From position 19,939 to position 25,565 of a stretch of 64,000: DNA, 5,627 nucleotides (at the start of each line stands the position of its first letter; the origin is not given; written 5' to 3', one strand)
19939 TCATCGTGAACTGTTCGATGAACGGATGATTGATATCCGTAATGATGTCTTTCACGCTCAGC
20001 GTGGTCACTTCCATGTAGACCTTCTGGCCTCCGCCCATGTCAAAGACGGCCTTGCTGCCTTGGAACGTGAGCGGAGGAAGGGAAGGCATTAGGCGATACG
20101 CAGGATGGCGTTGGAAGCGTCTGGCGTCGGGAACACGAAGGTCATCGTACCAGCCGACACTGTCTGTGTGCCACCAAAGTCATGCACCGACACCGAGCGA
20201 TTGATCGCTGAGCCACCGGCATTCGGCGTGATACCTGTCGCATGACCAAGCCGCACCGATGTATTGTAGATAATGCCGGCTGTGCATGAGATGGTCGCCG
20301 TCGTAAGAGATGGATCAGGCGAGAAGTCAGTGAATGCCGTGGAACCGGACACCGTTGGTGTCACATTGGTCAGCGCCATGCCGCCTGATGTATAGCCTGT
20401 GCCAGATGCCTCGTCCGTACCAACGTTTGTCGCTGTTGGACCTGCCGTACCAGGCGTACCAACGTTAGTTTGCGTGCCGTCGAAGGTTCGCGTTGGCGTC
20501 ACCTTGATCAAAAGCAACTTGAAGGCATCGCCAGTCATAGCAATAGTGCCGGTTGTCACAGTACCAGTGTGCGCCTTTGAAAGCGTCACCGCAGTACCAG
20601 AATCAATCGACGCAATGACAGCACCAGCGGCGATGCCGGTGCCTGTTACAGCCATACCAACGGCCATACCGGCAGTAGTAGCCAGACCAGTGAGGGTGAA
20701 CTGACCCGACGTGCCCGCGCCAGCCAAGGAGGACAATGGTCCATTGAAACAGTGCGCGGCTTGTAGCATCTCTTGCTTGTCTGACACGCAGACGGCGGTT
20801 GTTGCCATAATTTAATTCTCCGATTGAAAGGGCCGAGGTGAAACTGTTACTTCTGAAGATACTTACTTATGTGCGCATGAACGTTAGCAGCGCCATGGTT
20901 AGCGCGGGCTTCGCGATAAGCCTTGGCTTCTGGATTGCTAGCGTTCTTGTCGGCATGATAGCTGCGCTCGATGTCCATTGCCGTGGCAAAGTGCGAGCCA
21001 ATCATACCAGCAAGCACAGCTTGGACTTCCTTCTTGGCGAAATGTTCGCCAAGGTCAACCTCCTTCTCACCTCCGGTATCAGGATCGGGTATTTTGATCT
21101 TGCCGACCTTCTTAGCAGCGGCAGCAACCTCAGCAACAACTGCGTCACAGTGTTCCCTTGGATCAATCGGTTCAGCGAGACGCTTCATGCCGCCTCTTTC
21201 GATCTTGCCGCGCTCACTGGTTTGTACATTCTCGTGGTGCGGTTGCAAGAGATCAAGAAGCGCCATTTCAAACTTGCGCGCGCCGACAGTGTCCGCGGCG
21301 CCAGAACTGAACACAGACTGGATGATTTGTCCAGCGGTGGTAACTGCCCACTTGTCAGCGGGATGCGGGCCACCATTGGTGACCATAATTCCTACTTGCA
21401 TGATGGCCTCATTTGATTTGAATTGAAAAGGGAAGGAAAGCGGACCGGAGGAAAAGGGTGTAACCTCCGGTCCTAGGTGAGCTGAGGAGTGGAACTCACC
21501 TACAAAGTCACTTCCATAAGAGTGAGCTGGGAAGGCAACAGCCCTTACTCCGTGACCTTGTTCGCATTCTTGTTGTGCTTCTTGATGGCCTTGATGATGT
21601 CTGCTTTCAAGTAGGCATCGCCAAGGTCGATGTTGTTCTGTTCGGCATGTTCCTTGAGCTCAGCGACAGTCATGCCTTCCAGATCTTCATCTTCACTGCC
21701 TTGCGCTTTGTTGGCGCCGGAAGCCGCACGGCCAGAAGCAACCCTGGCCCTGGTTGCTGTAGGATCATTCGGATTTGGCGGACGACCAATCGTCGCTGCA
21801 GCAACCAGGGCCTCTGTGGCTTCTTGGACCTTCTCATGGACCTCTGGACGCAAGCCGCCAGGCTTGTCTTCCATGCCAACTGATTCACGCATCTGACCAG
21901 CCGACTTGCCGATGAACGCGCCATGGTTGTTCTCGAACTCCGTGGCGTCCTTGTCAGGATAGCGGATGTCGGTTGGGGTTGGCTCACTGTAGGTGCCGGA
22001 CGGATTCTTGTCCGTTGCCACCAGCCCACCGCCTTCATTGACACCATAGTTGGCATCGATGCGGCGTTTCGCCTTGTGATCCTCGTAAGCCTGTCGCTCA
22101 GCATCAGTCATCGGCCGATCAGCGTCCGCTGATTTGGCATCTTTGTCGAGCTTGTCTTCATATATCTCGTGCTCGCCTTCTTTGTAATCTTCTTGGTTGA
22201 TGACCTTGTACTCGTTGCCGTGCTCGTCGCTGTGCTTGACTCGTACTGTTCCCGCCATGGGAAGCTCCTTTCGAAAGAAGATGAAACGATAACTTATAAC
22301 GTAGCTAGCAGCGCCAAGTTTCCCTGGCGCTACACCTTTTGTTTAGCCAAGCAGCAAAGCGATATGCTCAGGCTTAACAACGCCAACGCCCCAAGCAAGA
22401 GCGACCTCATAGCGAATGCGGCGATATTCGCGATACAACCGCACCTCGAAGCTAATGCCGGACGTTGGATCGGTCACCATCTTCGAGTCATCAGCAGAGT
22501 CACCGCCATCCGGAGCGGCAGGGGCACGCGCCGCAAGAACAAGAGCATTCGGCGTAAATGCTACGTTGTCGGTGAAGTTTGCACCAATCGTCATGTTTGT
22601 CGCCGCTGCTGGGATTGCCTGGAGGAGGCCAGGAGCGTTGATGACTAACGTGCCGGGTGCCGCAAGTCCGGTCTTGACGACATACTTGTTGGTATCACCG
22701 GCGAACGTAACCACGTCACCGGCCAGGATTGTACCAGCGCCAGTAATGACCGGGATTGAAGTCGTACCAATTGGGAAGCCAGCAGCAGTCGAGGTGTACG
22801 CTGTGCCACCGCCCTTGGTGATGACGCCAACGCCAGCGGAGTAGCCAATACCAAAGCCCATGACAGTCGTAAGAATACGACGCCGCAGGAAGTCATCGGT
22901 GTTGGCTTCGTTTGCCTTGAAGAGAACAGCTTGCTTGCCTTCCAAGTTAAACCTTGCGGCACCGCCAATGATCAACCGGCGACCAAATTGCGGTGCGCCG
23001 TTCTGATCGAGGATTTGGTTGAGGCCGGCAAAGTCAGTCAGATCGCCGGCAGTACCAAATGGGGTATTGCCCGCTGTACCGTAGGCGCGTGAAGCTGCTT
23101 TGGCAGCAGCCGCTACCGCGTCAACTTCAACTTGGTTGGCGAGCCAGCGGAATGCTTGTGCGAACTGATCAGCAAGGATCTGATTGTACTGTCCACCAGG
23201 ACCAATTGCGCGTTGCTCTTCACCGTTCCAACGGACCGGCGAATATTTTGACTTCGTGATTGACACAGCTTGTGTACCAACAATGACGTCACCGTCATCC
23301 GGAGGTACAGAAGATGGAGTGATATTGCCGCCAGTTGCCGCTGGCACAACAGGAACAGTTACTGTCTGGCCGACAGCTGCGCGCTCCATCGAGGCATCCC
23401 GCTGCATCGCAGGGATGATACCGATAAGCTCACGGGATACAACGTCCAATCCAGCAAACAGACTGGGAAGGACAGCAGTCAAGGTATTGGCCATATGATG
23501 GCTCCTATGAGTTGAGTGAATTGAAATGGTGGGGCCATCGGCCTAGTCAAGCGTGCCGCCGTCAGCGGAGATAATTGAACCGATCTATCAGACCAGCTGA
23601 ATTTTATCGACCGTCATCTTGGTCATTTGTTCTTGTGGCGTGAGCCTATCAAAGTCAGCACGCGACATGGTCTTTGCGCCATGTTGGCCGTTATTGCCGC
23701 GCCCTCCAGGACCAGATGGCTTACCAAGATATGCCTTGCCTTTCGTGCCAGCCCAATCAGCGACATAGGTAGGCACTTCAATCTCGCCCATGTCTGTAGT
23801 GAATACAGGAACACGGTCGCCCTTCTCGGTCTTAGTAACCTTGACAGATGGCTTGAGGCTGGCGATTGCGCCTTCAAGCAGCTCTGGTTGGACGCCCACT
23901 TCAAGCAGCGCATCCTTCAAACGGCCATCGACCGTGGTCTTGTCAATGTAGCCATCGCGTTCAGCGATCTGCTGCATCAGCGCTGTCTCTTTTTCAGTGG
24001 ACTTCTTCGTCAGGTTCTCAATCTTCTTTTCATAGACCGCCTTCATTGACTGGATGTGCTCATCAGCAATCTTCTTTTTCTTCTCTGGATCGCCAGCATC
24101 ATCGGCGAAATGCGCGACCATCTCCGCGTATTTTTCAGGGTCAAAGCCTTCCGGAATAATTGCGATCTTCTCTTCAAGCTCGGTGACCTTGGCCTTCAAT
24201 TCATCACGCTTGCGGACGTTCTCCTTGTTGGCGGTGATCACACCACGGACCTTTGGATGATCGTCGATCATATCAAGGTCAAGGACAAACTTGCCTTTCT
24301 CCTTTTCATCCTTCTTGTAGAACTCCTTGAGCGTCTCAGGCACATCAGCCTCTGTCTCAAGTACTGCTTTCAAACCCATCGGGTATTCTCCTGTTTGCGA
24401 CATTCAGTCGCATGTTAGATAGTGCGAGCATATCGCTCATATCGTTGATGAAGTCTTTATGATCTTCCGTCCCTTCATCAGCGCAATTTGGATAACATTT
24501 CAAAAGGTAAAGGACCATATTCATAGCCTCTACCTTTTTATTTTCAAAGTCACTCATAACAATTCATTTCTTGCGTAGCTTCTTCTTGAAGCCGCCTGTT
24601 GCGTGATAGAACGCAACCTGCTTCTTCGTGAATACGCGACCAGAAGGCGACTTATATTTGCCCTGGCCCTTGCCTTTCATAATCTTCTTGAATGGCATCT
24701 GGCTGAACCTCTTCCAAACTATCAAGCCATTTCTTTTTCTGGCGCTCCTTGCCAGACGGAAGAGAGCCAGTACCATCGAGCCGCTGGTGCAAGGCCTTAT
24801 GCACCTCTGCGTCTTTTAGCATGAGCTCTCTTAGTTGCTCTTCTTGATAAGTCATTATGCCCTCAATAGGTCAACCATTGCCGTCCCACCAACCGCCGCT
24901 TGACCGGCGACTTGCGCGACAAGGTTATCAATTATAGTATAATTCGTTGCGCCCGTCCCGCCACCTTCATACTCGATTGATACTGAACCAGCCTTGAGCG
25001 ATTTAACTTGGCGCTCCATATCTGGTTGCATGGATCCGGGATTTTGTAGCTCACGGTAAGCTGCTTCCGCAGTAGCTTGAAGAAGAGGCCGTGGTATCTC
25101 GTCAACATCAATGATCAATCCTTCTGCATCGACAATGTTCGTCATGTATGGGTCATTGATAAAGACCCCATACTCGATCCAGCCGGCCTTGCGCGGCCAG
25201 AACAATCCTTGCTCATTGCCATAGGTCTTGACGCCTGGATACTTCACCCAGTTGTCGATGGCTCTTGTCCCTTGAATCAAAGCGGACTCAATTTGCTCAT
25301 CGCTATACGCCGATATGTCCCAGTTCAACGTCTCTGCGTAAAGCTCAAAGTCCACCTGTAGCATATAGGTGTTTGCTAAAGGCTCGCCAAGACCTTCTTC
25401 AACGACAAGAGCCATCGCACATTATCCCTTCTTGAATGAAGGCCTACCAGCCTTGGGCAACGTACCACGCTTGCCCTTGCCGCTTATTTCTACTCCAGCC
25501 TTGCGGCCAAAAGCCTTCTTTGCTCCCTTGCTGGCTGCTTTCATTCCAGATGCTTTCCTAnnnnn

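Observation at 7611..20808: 13-kb island of giant beta-rich proteins inserted between capsid genes and head-tail connector genes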

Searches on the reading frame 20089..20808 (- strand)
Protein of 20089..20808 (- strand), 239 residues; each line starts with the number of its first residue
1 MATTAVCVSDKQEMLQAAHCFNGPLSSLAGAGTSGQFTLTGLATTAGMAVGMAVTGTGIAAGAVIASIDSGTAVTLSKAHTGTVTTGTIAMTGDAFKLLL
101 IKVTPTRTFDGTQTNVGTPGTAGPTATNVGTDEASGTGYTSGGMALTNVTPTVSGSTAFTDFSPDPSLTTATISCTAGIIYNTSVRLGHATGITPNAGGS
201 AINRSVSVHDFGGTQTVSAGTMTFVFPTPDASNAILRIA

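Call 6: search_protein_families(library=pfam, proteins=[window:20089-20808:-], max_evalue=0.01)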
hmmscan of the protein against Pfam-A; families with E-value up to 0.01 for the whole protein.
window:20089-20808:- (239 aa): 0 families

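Call 7: search_protein_families(library=phrogs, proteins=[window:20089-20808:-], max_evalue=0.01)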
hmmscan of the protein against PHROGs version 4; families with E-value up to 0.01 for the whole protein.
window:20089-20808:- (239 aa): 1 family
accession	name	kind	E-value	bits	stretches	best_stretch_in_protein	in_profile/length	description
phrog_17105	-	unknown function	4.7e-05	23.2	1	28-89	301-362/528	-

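Call 41: search_protein_families(library=pfam, proteins=[window:20089-20808:-], max_evalue=5)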
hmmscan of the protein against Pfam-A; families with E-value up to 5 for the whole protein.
window:20089-20808:- (239 aa): 0 families

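Call 94: search_protein_families(library=ncbifam, proteins=[window:20089-20808:-], max_evalue=0.01)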
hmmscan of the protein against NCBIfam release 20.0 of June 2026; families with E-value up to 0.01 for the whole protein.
window:20089-20808:- (239 aa): 0 families

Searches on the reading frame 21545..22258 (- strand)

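Call 6: search_protein_families(library=pfam, proteins=[window:21545-22258:-], max_evalue=0.01)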
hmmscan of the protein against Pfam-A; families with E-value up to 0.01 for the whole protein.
window:21545-22258:- (237 aa): 1 family
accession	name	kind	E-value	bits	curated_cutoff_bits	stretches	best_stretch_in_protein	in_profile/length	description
PF07498.18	Rho_N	-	0.0055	17.1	24.9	1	192-229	1-38/43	Rho termination factor, N-terminal domain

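Call 7: search_protein_families(library=phrogs, proteins=[window:21545-22258:-], max_evalue=0.01)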
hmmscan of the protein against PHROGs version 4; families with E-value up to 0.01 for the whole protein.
window:21545-22258:- (237 aa): 6 families
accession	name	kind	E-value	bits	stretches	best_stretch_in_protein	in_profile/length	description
phrog_3281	-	DNA, RNA and nucleotide metabolism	1.1e-10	42.8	1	169-230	53-105/107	endonuclease VII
phrog_10541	-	unknown function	3.2e-10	41.2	1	183-229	58-104/108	-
phrog_2250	-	unknown function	6e-06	27.3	1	180-231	115-166/168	-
phrog_390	-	transcription regulation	0.0013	20.1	1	184-228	56-96/97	Arc-like repressor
phrog_2724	-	unknown function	0.0018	19.7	1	187-229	40-82/83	-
phrog_2101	-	unknown function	0.0056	18.1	1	147-227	124-193/194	-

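Call 94: search_protein_families(library=ncbifam, proteins=[window:21545-22258:-], max_evalue=0.01)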
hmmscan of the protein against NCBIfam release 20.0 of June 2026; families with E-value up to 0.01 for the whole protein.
window:21545-22258:- (237 aa): 0 families

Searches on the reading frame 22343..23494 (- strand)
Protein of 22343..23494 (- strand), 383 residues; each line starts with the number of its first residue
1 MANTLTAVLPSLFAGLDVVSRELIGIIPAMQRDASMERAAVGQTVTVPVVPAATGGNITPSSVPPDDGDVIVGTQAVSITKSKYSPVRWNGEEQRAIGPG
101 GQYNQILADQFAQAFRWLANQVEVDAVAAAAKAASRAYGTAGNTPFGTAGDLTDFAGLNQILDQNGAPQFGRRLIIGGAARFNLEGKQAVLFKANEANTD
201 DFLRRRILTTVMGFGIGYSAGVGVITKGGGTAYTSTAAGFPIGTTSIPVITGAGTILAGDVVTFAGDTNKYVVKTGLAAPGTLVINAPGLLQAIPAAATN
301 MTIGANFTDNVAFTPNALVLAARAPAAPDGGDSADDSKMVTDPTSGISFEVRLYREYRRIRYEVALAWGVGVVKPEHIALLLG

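Call 9: search_protein_families(library=pfam, proteins=[window:22343-23494:-], max_evalue=0.01)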
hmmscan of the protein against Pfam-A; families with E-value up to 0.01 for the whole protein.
window:22343-23494:- (383 aa): 0 families

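Call 10: search_dna_similar(query=window:22343-23494:-, collection=phages, mode=protein, max_rows=25)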
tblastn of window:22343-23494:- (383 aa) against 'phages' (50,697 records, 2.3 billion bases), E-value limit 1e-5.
Records with a match: 29; places in all: 29; records where one place covers at least 80% of the query: 28.
Best place of each record, by identity: 60-80% 1; <60% 28.
By first word of the organism name: Escherichia 11; Rhizobium 3; Klebsiella 2; Salicola 2; Synechococcus 2; Acinetobacter 1; Salmonella 1; Flyfo 1; Microcystis 1; Caulobacter 1; and 4 more.
By host as written in the record: Escherichia coli 11; Rhizobium gallicum SO14B-4(6) 2; Salicola sp. M5 MPN 10^-2 23B 2; - 2; Acinetobacter baumannii 1; Klebsiella pneumoniae ST405-OXA48 1; Salmonella sp. S7 1; Pteropus tonganus 1; and 8 more.
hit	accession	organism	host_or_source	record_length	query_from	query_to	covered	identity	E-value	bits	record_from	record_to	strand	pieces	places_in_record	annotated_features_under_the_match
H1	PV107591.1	Acinetobacter phage vB_AbaS_qsb1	Acinetobacter baumannii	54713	1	383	100%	52.1%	4e-61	218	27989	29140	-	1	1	major capsid protein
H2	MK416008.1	Klebsiella phage ST405-OXA48phi1.3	Klebsiella pneumoniae ST405-OXA48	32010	1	383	100%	51.2%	1e-68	240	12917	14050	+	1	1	p22 coat protein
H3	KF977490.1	Rhizobium phage vB_RglS_P106B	Rhizobium gallicum SO14B-4(6)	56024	2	383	100%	51.2%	1e-55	202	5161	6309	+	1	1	putative coat protein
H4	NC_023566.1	Rhizobium phage vB_RglS_P106B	Rhizobium gallicum SO14B-4(6)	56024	2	383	100%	51.2%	1e-55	202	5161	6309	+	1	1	major head protein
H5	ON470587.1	Escherichia phage vB_EcoS-611R4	Escherichia coli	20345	3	383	99%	49.9%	4e-64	227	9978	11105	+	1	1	coat protein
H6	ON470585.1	Escherichia phage vB_EcoS-689R7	Escherichia coli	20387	3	383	99%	49.9%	4e-64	227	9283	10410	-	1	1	coat protein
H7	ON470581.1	Escherichia phage vB_EcoS-606R9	Escherichia coli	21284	3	383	99%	49.9%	4e-64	227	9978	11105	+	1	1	coat protein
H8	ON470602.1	Escherichia phage vB_EcoS-885R8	Escherichia coli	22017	3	383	99%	49.9%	4e-64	227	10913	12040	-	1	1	coat protein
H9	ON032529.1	Salmonella phage SPF_0923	Salmonella sp. S7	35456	3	383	99%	49.9%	4e-64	227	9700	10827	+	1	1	hypothetical protein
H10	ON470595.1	Escherichia phage vB_EcoS-683R6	Escherichia coli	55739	3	383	99%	49.9%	4e-64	227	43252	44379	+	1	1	coat protein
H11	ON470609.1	Escherichia phage vB_EcoS-473R12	Escherichia coli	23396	3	383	99%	49.9%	4e-64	227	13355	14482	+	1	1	coat protein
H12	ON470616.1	Escherichia phage vB_EcoS-673R7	Escherichia coli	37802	3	383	99%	49.9%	5e-64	227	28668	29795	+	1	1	coat protein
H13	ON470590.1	Escherichia phage vB_EcoS-613R10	Escherichia coli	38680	3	383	99%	49.9%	5e-64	227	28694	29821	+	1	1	coat protein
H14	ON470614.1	Escherichia phage vB_EcoS-666R9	Escherichia coli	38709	3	383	99%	49.9%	5e-64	227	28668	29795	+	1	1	coat protein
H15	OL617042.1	Flyfo siphovirus Tbat2_3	Pteropus tonganus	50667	1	383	100%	49.6%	4e-65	230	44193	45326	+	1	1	P22 coat protein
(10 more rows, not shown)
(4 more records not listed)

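Call 12: get_annotated_region(hit=H1, flank=16000)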
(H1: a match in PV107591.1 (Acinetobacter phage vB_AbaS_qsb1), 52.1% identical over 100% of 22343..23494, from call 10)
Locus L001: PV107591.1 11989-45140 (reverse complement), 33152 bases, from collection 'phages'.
description: Acinetobacter phage vB_AbaS_qsb1, complete genome.
organism: Acinetobacter phage vB_AbaS_qsb1 (NCBI taxid 3369203)
taxonomy: Viruses
host: Acinetobacter baumannii; source: sewage; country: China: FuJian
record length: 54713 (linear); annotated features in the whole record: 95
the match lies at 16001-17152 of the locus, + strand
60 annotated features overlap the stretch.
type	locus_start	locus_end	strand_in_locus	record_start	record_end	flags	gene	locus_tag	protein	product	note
CDS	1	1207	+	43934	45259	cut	-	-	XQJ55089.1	replicative DNA helicase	transcriptional regulator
CDS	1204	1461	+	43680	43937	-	-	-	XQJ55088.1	hypothetical protein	-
CDS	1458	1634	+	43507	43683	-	-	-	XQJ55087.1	hypothetical protein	-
CDS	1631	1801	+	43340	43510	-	-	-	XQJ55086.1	hypothetical protein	-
CDS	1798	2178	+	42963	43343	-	-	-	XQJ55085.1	hypothetical protein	-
CDS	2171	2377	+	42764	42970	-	-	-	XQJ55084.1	hypothetical protein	-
CDS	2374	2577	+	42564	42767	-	-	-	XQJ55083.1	hypothetical protein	-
CDS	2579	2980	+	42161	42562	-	-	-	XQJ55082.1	hypothetical protein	-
CDS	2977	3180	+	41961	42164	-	-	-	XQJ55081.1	hypothetical protein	-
CDS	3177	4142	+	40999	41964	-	-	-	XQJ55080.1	putative DNA mismatch endonuclease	transcriptional regulator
CDS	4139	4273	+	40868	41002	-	-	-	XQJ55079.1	hypothetical protein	-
CDS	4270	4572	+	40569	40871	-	-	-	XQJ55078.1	hypothetical protein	-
CDS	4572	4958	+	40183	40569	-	-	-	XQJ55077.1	HNH endonuclease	DNA repair and modification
CDS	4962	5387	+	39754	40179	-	-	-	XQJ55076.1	VRR-NUC domain protein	DNA repair and modification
CDS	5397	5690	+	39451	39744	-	-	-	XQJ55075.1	hypothetical protein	-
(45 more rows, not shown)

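Call 13: get_annotated_region(hit=H4, flank=16000)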
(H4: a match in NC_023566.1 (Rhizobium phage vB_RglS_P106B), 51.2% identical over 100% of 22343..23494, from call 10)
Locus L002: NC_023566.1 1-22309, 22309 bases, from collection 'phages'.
description: Rhizobium phage vB_RglS_P106B, complete genome.
organism: Rhizobium phage vB_RglS_P106B (NCBI taxid 1458697)
taxonomy: Viruses; Duplodnaviria; Heunggongvirae; Uroviricota; Caudoviricetes; Rigallicvirus; Rigallicvirus P106B
host: Rhizobium gallicum SO14B-4(6); source: -; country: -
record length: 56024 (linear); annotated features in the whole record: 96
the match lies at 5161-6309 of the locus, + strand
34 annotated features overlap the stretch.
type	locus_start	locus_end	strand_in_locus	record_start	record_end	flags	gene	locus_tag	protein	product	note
CDS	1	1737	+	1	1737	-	-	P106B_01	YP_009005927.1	terminase large subunit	-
CDS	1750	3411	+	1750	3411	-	-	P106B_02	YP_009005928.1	portal protein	-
CDS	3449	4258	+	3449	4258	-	-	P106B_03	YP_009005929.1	hypothetical protein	-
CDS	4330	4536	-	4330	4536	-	-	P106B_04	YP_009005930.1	hypothetical protein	-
CDS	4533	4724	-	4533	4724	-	-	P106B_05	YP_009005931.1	hypothetical protein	-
CDS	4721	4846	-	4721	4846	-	-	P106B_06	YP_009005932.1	hypothetical protein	-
CDS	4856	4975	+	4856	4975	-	-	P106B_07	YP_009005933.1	hypothetical protein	-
CDS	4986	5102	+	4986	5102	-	-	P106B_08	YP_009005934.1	hypothetical protein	-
CDS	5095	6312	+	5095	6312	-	-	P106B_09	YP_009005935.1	major head protein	-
CDS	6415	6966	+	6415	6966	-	-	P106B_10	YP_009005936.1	hypothetical protein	-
CDS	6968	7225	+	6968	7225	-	-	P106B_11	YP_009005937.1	hypothetical protein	-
CDS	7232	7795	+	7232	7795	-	-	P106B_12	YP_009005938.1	hypothetical protein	-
CDS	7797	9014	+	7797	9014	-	-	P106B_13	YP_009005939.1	lysophospholipase L1-like esterase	-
CDS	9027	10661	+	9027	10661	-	-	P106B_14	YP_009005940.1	hypothetical protein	-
CDS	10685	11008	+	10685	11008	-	-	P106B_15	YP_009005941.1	hypothetical protein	-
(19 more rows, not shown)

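Call 45: find_related_loci(query=window:22343-23494:-, collection=viral_contigs, flank=10000)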
Query window:22343-23494:- (383 aa) in viral_contigs; peptide patterns used: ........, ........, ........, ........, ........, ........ (x = any residue, [..] = any of these).
106 stretches matched a pattern; 105 encode a relative of the query (tblastn E <= 1e-3); the best 80 are kept; 80 distinct loci.
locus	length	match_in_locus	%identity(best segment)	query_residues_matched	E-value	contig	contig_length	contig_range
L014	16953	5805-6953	95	1-383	0e+0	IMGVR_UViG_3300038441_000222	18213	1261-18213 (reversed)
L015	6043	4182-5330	87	1-383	0e+0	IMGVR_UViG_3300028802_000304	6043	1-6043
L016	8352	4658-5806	77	1-383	0e+0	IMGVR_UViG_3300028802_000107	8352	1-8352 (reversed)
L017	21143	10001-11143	78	1-383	0e+0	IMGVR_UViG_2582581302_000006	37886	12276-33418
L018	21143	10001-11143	74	1-383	0e+0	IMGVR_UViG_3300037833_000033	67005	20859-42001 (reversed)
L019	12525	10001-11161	72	1-383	3e-175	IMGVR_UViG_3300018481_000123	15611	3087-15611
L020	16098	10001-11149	72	1-383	1e-173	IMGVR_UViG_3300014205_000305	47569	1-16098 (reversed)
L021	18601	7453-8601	66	1-383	1e-161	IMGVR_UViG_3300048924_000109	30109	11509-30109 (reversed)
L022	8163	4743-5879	69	1-381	2e-161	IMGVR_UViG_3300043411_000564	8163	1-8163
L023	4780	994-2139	68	1-383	2e-158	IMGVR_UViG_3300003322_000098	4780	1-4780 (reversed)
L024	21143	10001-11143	58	1-383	1e-140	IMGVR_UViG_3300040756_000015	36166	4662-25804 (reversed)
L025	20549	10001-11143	58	1-383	4e-140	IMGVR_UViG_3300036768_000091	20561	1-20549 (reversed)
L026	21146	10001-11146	57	1-383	1e-138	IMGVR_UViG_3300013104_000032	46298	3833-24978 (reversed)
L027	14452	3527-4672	57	1-383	5e-138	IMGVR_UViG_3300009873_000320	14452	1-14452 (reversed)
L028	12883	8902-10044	56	1-383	4e-136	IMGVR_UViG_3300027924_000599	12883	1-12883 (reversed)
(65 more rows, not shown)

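Call 57: search_protein_families(library=pfam, proteins=[L002:10685-11008:+, L002:6415-6966:+, L002:7232-7795:+, L002:9027-10661:+], max_evalue=0.1)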
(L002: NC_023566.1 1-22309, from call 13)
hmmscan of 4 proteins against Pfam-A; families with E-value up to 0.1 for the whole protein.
L002:10685-11008:+ (107 aa): 0 families

L002:6415-6966:+ (183 aa): 1 family
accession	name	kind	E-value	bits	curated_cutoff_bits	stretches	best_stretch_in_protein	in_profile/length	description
PF24922.1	ACBP4_C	-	0.094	13.4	31.2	0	112-164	7-59/105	Acyl-CoA-binding domain-containing protein 4-6, C-terminal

L002:7232-7795:+ (187 aa): 0 families

L002:9027-10661:+ (544 aa): 1 family
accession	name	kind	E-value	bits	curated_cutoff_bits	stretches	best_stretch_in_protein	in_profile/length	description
PF13472.12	Lipase_GDSL_2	-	4.6e-07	31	32.9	1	180-290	1-120/178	GDSL-like Lipase/Acylhydrolase family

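Call 106: search_protein_families(library=pfam, proteins=[L016:156-2354:+], max_evalue=0.01)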
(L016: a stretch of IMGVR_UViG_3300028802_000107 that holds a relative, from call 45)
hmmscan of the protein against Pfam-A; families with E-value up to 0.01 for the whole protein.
L016:156-2354:+ (732 aa): 0 families

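Call 122: search_protein_families(library=phrogs, proteins=[window:22343-23494:-], max_evalue=0.001)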
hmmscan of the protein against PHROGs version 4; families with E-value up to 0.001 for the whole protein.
window:22343-23494:- (383 aa): 1 family
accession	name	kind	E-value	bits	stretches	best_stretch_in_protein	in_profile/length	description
phrog_283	-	head and packaging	4.1e-92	310.5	1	1-383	1-383/385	major head protein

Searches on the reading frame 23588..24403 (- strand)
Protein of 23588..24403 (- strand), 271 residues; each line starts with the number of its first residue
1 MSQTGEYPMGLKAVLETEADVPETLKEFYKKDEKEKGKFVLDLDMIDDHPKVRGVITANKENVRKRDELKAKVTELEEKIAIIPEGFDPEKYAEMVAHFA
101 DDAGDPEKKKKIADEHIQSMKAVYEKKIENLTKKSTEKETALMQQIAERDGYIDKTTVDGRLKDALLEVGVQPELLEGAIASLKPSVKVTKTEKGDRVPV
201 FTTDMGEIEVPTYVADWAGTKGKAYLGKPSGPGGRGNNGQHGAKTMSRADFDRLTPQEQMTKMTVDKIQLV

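Call 9: search_protein_families(library=pfam, proteins=[window:23588-24403:-], max_evalue=0.01)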
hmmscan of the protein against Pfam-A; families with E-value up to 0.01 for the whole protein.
window:23588-24403:- (271 aa): 0 families

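Call 122: search_protein_families(library=phrogs, proteins=[window:23588-24403:-], max_evalue=0.001)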
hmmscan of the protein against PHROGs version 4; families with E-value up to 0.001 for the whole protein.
window:23588-24403:- (271 aa): 1 family
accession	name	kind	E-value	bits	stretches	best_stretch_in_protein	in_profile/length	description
phrog_206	-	head and packaging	1.1e-21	78.7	1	13-259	6-245/263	head scaffolding protein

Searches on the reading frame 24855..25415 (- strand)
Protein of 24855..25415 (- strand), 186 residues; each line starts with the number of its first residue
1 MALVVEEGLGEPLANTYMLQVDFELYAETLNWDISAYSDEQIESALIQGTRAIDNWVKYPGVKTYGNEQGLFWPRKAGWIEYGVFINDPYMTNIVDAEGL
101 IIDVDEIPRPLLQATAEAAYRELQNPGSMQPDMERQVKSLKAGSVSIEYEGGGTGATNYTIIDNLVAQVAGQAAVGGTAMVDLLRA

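Call 9: search_protein_families(library=pfam, proteins=[window:24855-25415:-], max_evalue=0.01)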
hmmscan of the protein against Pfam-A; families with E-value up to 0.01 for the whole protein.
window:24855-25415:- (186 aa): 1 family
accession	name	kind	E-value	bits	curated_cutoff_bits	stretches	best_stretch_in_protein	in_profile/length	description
PF20557.3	DnaT_2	-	1.7e-29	103.3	27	1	1-184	1-166/168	Putative DnaT-like ssDNA binding protein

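Call 35: search_solved_structures(query=window:24855-25415:-, max_evalue=1)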
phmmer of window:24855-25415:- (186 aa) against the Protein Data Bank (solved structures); distinct sequences matched with E-value up to 1: 1.
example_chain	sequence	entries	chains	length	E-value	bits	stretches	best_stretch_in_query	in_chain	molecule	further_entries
5no7_A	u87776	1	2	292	0.84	12.6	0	59-96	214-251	Lytic polysaccharide monooxygenase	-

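Call 122: search_protein_families(library=phrogs, proteins=[window:24855-25415:-], max_evalue=0.001)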
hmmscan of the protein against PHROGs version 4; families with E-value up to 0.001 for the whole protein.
window:24855-25415:- (186 aa): 1 family
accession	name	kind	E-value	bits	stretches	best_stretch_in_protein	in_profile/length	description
phrog_477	-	connector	2.8e-29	103.4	1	1-184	7-180/220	head-tail adaptor Ad1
